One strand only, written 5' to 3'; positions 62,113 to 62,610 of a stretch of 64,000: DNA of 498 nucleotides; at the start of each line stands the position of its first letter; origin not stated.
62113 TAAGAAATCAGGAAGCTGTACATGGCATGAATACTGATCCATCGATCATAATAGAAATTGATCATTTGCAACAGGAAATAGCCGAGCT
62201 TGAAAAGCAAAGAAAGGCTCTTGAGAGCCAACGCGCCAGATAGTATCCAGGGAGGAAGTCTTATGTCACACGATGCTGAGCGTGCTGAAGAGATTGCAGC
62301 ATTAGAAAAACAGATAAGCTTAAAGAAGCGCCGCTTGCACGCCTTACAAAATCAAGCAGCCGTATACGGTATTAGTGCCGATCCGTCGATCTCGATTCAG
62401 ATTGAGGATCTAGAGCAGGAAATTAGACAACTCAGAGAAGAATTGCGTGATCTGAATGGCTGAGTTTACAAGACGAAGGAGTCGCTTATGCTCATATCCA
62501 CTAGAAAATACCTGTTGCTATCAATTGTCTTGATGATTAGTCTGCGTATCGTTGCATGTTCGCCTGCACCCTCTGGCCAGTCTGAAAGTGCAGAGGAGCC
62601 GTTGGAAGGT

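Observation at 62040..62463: The CHAT protein's last ~55 residues are duplicated as the free-standing downstream mini-protein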

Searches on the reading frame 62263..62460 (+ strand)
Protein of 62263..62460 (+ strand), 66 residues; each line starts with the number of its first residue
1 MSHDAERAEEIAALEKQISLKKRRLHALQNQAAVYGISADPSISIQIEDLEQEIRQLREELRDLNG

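Call 5: search_protein_families(library=pfam, proteins=[window:62263-62460:+], max_evalue=1)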
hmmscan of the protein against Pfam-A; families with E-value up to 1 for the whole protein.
window:62263-62460:+ (66 aa): 28 families (the best 25 are shown)
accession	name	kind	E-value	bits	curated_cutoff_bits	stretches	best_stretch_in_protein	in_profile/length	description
PF07544.18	Med9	-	9.1e-05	22.9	26.9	2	37-63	42-68/80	RNA polymerase II transcription mediator complex subunit 9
PF04102.17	SlyX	-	0.0017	19.4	30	0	6-32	28-54/67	SlyX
PF17098.10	Wtap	-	0.0024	18.3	35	1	5-64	14-71/155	WTAP/Mum2p family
PF25764.1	KIF21A_4th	-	0.003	17.7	33.1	1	4-64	23-80/183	KIF21A-like domain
PF15372.11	DUF4600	-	0.013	16.3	27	1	13-65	18-70/128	Domain of unknown function (DUF4600)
PF01920.25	Prefoldin_2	-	0.014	15.8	27.6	0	46-63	84-101/106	Prefoldin subunit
PF00831.28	Ribosomal_L29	-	0.018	15.5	24.5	0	47-64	8-25/57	Ribosomal L29 protein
PF18548.6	MetOD2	-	0.019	15.4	30.6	1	4-65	18-81/88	Metanogen output domain 2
PF08657.15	DASH_Spc34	-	0.019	15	26.7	1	8-63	223-279/280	DASH complex subunit Spc34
PF14389.11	Lzipper-MIP1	-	0.025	15.3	32.2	0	48-63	7-22/84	Leucine-zipper of ternary complex factor MIP1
PF24627.1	PUMA_CC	-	0.026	14.9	30.1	0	46-64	51-69/74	PUMA coiled-coil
PF00435.27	Spectrin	-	0.036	15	29.9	1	10-64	42-95/105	Spectrin repeat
PF11559.13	ADIP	-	0.041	14.4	34.3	1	9-62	66-118/151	Afadin- and alpha -actinin-Binding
PF16331.10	TolA_bind_tri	-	0.047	14.2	30.1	0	46-59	26-39/76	TolA binding protein trimerisation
PF18504.6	Csm1_N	-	0.06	14.1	26.3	0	6-32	38-64/70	Csm1 N-terminal domain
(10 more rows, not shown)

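Call 7: search_protein_families(library=ncbifam, proteins=[window:62263-62460:+], max_evalue=1)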
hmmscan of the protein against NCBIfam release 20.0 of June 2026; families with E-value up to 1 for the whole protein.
window:62263-62460:+ (66 aa): 8 families
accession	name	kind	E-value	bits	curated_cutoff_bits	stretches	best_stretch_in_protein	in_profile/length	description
TIGR00012.1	L29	equivalog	0.0024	17.9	22.6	1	47-65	7-25/56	50S ribosomal protein L29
NF045487.1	ASRP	equivalog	0.0042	15.7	300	1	6-65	373-435/593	archaea-specific SMC-related protein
TIGR02187.2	PDO_seleno_TRX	equivalog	0.015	14.7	185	1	8-54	40-87/209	protein disulfide oxidoreductase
NF049847.1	FtsL_COG5462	equivalog_domain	0.054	13.2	50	1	6-33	27-54/85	cell division protein FtsL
NF052320.1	Cbp1_fam_LP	subfamily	0.095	12.2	90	1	9-64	123-170/286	Cbp1 family collagen-binding glycoprotein adhesin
NF009644.1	PRK13169.1-5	equivalog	0.22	12.1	130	0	44-64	7-27/116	DNA replication initiation control protein YabA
TIGR04211.1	SH3_and_anchor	equivalog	0.28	10.8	65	1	37-65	58-86/198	TIGR04211 family SH3 domain-containing protein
NF004548.0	PRK05892.1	equivalog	0.62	10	126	1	5-48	50-94/158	nucleoside diphosphate kinase regulator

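Call 13: find_homologous_proteins(query=window:62263-62460:+, max_evalue=0.001)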
Query window:62263-62460:+ (66 aa): 2 proteins with E <= 0.001 among 3 candidates.
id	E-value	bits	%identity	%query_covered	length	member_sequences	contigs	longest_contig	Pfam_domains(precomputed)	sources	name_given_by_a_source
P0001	1.7e-28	114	94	100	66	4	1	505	-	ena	-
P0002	1.5e-26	108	88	100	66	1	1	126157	-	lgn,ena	-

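Call 35: predict_structure(alignment_id=A2)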
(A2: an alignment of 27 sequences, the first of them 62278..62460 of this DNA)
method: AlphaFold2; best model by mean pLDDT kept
length: 61 residues; sequences in the alignment: 27
mean_pLDDT: 93.2   pTM: 0.75
mean pLDDT of the five models: 93.2, 92.5, 90.3, 90.0, 88.1
residues with pLDDT >= 90: 48; 70-90: 13; 50-70: 0; < 50: 0
segments of 3 or more residues with pLDDT < 50: none
pLDDT, mean of each block of 10 residues (from residue 1): 93 98 92 84 98 95 80
secondary structure, 60 per line:
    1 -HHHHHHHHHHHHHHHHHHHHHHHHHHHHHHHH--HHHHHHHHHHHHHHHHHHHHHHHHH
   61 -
elements in order: H2-33 H36-60
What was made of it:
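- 62263..62463 (+): Free-standing mini-protein gene, 66 aa, in the +1 frame relative to CHAT. The module is residues 10-64 (62290-62454). AlphaFold2 hairpin, pLDDT 93 (call 35).
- On CARD-only / pyrin-only proteins: The model has two helices only (call 35).
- Hairpin fold: pLDDT 93, helices 2-33 and 36-60 (call 35).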

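Call 36: search_protein_representatives(alignment_id=A2)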
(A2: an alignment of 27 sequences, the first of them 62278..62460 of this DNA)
Query: 27 sequences, 61 profile positions. Proteins with E-value up to 0.001 (for the whole library): 2963; up to 1e-10: 381; up to 1e-30: 3. The best 150 are listed.
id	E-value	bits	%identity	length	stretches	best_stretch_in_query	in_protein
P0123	1.1e-37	143.8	-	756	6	8-59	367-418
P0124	2.4e-36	139.5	-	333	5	15-46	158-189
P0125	7.1e-33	128.4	-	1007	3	8-60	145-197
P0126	9.5e-30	118.3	-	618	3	4-60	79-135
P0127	1.2e-27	111.6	-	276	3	10-60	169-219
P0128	1.3e-26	108.3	-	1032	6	4-54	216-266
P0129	4.4e-26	106.6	-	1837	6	9-57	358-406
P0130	2.2e-25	104.4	-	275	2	4-54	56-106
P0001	2.1e-23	98.0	-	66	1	1-60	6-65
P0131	7.1e-23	96.3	-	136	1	1-61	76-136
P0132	1.2e-22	95.6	-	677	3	2-60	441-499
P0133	1.5e-22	95.3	-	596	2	8-57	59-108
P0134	1.9e-22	95.0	-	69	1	3-61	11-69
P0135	8.1e-22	93.0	-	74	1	2-60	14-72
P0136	9.2e-22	92.8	-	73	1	2-61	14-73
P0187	1.5e-14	69.7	-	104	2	3-56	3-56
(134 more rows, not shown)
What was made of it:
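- Family: 2963 clusters at E<=1e-3 and 381 at E<=1e-10 (call 36).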

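Call 40: search_protein_families(library=pfam, alignment_id=A3, max_evalue=0.0001)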
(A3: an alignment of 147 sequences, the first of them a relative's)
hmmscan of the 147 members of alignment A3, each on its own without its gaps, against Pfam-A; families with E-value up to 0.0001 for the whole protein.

A. member 1, P0123 (756 aa): 2 families
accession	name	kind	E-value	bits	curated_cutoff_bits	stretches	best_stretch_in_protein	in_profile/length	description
PF05729.18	NACHT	-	2.8e-07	31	26.7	1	613-753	3-130/167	NACHT domain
PF19960.5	EAD7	-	1.5e-06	28.3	32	1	433-481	1-47/62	Effector-associated domain 7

B. families by the number of members that match (of 147 scanned): 101 families (the first 25 are shown)
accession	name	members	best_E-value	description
PF19960.5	EAD7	11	3e-14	Effector-associated domain 7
PF13676.11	TIR_2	7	7.9e-25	TIR domain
PF12770.12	CHAT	6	1.5e-27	CHAT domain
PF01582.25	TIR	6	6.8e-08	TIR domain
PF13191.12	AAA_16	4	4.1e-09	AAA ATPase domain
PF20703.3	nSTAND1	3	4e-29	Novel STAND NTPase 1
PF19956.5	EAD2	3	1.3e-18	Effector-associated domain 2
PF13401.12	AAA_22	3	1.4e-07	AAA domain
PF08477.19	Roc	2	1.1e-20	Ras of Complex, Roc, domain of DAPkinase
PF00071.28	Ras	2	9.9e-19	Ras family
PF19962.4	EAD9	2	2e-17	Effector-associated domain 9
PF19971.4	TCAD2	2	3.2e-17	Ternary complex associated domain 2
PF07591.16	PT-HINT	2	8.7e-16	Pretoxin HINT domain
PF20702.3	nSTAND2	2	1e-10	Novel STAND NTPase 2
PF05729.18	NACHT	2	1.2e-09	NACHT domain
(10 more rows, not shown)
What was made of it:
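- Pfam partners are EAD7 (11 proteins), TIR_2 (7), CHAT (6), AAA_16, nSTAND1/2, NACHT, EAD2, EAD9, Roc, TCAD2/9 (call 40).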

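Call 41: search_solved_structures(query=A2, max_evalue=1)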
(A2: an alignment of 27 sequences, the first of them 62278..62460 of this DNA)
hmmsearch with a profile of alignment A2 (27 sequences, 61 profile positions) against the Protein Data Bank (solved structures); distinct sequences matched with E-value up to 1: 57.
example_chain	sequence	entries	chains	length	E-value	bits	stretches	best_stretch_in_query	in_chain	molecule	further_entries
1u0i_A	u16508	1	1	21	0.0051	19.9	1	41-60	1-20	IAAL-E3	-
4dzn_A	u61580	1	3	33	0.0074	19.4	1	41-60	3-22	COILED-COIL PEPTIDE CC-PIL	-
7wu7_4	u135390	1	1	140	0.014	18.5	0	5-24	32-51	Prefoldin subunit 4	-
4dzm_A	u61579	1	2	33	0.029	17.4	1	41-59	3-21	COILED-COIL PEPTIDE CC-DI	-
6f37_A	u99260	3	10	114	0.068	16.3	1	41-60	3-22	Nano3,Fucose-binding lectin protein | 4dzn-RSL,Fucose-binding lectin protein,Fucose-binding lectin protein | Fucose-binding lectin protein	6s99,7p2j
4v68_B2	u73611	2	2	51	0.069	16.3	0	8-52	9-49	50S ribosomal protein L29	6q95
7q1q_A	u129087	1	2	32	0.074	16.2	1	45-60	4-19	Homomer-S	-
6nr8_4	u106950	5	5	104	0.1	15.7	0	5-24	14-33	Prefoldin subunit 4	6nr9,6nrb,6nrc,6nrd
4wq1_K8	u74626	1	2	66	0.18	14.9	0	8-55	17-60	50S ribosomal protein L29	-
5v2o_A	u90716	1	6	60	0.19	14.8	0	44-60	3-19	TP2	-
6b3i_A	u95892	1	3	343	0.2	14.8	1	22-59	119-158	Annexin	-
4zer_12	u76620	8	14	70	0.21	14.7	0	8-55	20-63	50S ribosomal protein L29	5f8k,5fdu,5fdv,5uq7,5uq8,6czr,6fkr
4v83_BY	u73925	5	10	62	0.21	14.7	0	8-52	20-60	50S ribosomal protein L29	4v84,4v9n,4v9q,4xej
5u59_A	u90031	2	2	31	0.24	14.5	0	45-60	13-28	Designed dimeric coiled coil peptide with two terpyridine side chains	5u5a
4h8g_A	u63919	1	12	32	0.24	14.5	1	41-59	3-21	CC-Hex-IL-22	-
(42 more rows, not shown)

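Call 45: fold_search(model_id=the predicted structure, library=pdb)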
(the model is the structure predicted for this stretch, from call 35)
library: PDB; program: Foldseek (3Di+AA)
matches with E <= 10: 432; with E <= 0.001: 0
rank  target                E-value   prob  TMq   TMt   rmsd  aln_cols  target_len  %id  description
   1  8i7r_D6               2.3e-01  0.99  0.79  0.65   3.6        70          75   26  In situ structure of axonemal doublet microtubules in mouse sperm with 48-nm repeat (released 2023-10-11)
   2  1rrj_A                5.2e-01  0.99  0.80  0.10   1.8        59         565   20  Structural Mechanisms of Camptothecin Resistance by Mutations in Human Topoisomerase I (released 2004-07-06)
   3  6jyi_B                6.0e-01  0.99  0.89  0.35   1.5        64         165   12  Crystal structure of the PadR-like transcriptional regulator BC1756 from Bacillus cereus (released 2019-06-26)
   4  6nta_Y2               6.4e-01  0.98  0.71  0.64   2.4        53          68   32  Modified ASL proline bound to Thermus thermophilus 70S (cognate) (released 2020-10-14)
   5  1sc7_A                6.4e-01  0.38  0.43  0.07   5.8        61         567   21  Human DNA Topoisomerase I (70 Kda) In Complex With The Indenoisoquinoline MJ-II-38 and Covalent Complex With A 22 Base (released 2005-04-19)
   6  1k4t_A                6.8e-01  0.99  0.82  0.10   1.3        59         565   22  HUMAN DNA TOPOISOMERASE I (70 KDA) IN COMPLEX WITH THE POISON TOPOTECAN AND COVALENT COMPLEX WITH A 22 BASE PAIR DNA D (released 2002-12-04)
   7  4dci_G                7.2e-01  0.66  0.52  0.29   3.8        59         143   17  Crystal structure of unknown funciton protein from Synechococcus sp. WH 8102 (released 2012-02-01)
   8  6dlm_A                8.2e-01  0.99  0.88  0.74   1.3        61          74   20  DHD127 (released 2018-12-19)
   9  4v87_AW               8.2e-01  0.97  0.76  0.70   1.8        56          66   30  Crystal structure analysis of ribosomal decoding. (released 2014-07-09)
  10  4dci_B                8.2e-01  0.72  0.57  0.28   3.8        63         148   17  Crystal structure of unknown funciton protein from Synechococcus sp. WH 8102 (released 2012-02-01)
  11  4afl_E                9.3e-01  0.99  0.87  0.54   1.7        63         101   11  The crystal structure of the ING4 dimerization domain reveals the functional organization of the ING family of chromat (released 2012-02-22)
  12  4afl_C                9.3e-01  0.99  0.89  0.54   1.5        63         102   11  The crystal structure of the ING4 dimerization domain reveals the functional organization of the ING family of chromat (released 2012-02-22)
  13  5x11_H                9.3e-01  0.97  0.84  0.30   3.4        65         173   17  Crystal structure of Bacillus subtilis PadR in complex with operator DNA (released 2017-11-22)
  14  4v8i_D2               9.9e-01  0.98  0.78  0.68   1.2        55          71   29  Crystal structure of YfiA bound to the 70S ribosome. (released 2014-07-09)
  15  4fi5                  9.9e-01  0.97  0.83  0.72   1.8        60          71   20  Crystal structure of the N-terminal domain of Hantaan virus strain 76-118 nucleoprotein (released 2012-06-20)
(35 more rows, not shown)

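Call 48: find_homologous_proteins(query=A4, max_evalue=0.000001)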
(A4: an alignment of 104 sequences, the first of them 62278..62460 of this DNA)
Query A4 (104 sequences) (61 aa, profile of the alignment): 26 proteins with E <= 0.000001 among 353 candidates.
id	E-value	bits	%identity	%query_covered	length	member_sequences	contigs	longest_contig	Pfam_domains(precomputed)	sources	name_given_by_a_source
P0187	7.0e-27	111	45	48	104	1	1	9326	-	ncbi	ncbi:MAG: hypothetical protein ACJ8CR_36175, partial [Roseiflexaceae bacterium]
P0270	5.7e-21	92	58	97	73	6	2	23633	-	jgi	jgi:hypothetical protein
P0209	8.3e-20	88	61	51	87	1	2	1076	-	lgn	-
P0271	1.0e-19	88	69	48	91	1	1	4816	-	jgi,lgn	-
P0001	9.5e-19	85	95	100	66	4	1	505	-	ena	-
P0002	1.6e-17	81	89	100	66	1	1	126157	-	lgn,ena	-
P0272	2.3e-17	80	65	43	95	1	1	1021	-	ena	-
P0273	5.4e-17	79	60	70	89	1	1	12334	-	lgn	-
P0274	1.4e-16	78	40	74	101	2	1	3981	-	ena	-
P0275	2.6e-16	77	48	72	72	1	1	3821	-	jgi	jgi:chromosome segregation ATPase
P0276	5.1e-16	76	35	79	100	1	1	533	-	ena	-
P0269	3.7e-15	73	45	84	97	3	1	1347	-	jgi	jgi:hypothetical protein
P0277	6.5e-15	72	44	67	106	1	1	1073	-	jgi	-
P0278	1.0e-14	72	45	62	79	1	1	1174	-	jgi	jgi:hypothetical protein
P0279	1.2e-14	71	55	66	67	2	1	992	-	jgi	-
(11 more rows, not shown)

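Call 49: find_encoding_contigs(protein=P0270, flank=8000, max_places=3)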
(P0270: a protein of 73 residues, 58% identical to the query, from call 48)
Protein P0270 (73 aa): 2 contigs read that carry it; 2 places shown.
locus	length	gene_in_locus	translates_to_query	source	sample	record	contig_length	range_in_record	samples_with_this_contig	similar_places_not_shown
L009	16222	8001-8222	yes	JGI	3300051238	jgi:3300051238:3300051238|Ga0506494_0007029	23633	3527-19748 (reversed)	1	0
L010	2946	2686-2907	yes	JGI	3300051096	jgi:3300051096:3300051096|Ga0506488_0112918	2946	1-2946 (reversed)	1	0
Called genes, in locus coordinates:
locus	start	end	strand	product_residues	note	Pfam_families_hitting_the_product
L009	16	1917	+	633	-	PF01807:Zn_ribbon_DnaG, PF08275:DNAG_N, PF01751:Toprim, PF13155:Toprim_2, PF13662:Toprim_4, PF10410:DnaB_bind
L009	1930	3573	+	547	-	PF03979:Sigma70_r1_1, PF00140:Sigma70_r1_2, PF04542:Sigma70_r2, PF04539:Sigma70_r3, PF04545:Sigma70_r4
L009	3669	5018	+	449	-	PF00226:DnaJ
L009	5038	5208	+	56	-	-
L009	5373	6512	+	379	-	PF00150:Cellulase (weak)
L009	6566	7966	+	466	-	PF12770:CHAT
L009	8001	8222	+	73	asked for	-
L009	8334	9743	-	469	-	PF03816:LytR_cpsA_psr, PF13399:LytR_C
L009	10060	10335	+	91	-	PF04226:Transgly_assoc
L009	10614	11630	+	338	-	PF00149:Metallophos, PF12850:Metallophos_2 (weak)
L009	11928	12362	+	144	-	PF11255:DUF3054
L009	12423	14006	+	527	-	PF12894:ANAPC4_WD40 (faint), PF07676:PD40 (faint), PF23389:Beta-prop_WDR19_1st (faint), PF25174:Beta-prop_THOC3 (faint), PF25460:Beta-prop_Aladin (faint), PF26549:Tricorn_N, PF23381:Beta-prop_IFT122_1st (faint)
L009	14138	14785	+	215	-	PF00300:His_Phos_1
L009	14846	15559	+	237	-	PF00027:cNMP_binding, PF13545:HTH_Crp_2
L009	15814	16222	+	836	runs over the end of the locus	PF02366:PMT, PF13231:PMT_2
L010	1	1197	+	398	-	PF00150:Cellulase (weak)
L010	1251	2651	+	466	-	PF12770:CHAT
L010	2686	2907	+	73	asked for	-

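Call 50: find_encoding_contigs(protein=P0273, flank=8000, max_places=2)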
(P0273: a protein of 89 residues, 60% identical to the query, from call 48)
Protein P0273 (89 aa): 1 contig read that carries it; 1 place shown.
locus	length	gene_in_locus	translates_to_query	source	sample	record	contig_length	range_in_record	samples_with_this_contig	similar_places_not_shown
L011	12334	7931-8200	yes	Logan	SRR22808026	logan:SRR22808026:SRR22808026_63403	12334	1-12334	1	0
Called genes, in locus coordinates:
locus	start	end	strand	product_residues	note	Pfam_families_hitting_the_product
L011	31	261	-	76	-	PF20038:HTH_59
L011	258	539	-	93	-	-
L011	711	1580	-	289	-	-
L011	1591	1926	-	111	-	-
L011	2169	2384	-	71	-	PF16468:DUF5049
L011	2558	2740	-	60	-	-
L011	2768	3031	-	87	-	-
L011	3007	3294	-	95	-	-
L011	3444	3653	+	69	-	PF12844:HTH_19 (weak), PF13560:HTH_31, PF01381:HTH_3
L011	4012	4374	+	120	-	-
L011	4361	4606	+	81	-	-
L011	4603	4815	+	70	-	PF13560:HTH_31, PF01381:HTH_3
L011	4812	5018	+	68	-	-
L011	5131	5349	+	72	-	-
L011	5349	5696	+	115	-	PF01726:LexA_DNA_bind (weak)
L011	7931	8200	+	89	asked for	-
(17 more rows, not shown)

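Call 51: find_encoding_contigs(protein=P0187, flank=8000, max_places=2)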
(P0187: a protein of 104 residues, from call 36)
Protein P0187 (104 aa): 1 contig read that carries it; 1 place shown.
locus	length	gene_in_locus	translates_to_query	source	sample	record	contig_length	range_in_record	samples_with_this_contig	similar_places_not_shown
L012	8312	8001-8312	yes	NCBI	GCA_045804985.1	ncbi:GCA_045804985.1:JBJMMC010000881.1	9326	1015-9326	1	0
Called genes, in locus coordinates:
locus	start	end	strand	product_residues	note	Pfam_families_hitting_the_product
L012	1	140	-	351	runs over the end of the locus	PF03706:LPG_synthase_TM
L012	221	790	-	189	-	PF13302:Acetyltransf_3, PF00583:Acetyltransf_1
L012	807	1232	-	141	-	PF01850:PIN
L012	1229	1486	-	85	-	PF02604:PhdYeFM_antitox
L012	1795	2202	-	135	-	PF00903:Glyoxalase, PF13468:Glyoxalase_3, PF13669:Glyoxalase_4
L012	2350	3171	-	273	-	PF12146:Hydrolase_4, PF00561:Abhydrolase_1, PF12697:Abhydrolase_6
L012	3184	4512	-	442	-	PF01022:HTH_5, PF09339:HTH_IclR (weak), PF12840:HTH_20, PF13412:HTH_24 (weak), PF21476:PF0610-like_N (weak), PF09860:DUF2087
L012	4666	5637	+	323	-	PF01544:CorA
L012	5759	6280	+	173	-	PF00156:Pribosyltran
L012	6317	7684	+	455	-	-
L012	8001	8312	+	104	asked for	?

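Call 57: find_encoding_contigs(protein=P0136, flank=5000, max_places=3)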
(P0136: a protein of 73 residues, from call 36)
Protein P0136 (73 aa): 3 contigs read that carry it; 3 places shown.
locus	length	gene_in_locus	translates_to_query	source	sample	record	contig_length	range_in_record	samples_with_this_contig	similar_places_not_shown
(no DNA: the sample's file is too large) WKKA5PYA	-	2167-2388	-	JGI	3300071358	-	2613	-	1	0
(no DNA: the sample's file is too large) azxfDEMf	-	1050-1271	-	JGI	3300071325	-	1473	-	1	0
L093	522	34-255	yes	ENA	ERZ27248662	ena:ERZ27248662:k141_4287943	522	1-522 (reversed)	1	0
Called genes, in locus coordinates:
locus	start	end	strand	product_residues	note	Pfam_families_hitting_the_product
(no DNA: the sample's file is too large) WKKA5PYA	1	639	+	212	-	?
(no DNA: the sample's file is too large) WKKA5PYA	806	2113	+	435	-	PF12770:CHAT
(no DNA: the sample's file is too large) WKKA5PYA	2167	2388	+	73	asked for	-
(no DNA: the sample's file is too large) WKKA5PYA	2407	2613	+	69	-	?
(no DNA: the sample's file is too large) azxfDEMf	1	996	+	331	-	?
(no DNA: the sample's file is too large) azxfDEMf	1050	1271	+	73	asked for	-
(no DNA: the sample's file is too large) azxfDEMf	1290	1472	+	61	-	?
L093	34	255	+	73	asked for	-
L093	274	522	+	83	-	?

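Call 58: find_encoding_contigs(protein=P0134, flank=5000, max_places=3)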
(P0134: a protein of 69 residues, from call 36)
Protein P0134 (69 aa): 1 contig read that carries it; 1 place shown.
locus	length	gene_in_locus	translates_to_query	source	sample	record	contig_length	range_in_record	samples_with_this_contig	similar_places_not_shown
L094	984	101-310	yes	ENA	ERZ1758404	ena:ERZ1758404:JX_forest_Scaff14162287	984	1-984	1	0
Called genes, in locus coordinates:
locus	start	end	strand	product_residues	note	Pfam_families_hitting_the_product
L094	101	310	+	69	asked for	-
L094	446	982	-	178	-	?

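Call 59: find_encoding_contigs(protein=P0135, flank=5000, max_places=3)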
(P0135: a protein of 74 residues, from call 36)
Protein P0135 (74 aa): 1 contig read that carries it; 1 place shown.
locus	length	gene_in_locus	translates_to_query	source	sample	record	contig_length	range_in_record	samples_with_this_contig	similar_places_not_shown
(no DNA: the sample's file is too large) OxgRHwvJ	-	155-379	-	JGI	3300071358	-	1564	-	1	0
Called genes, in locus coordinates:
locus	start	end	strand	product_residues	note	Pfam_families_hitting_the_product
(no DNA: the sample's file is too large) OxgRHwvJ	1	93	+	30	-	?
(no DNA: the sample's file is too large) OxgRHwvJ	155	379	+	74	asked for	-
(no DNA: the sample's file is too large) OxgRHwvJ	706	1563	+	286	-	?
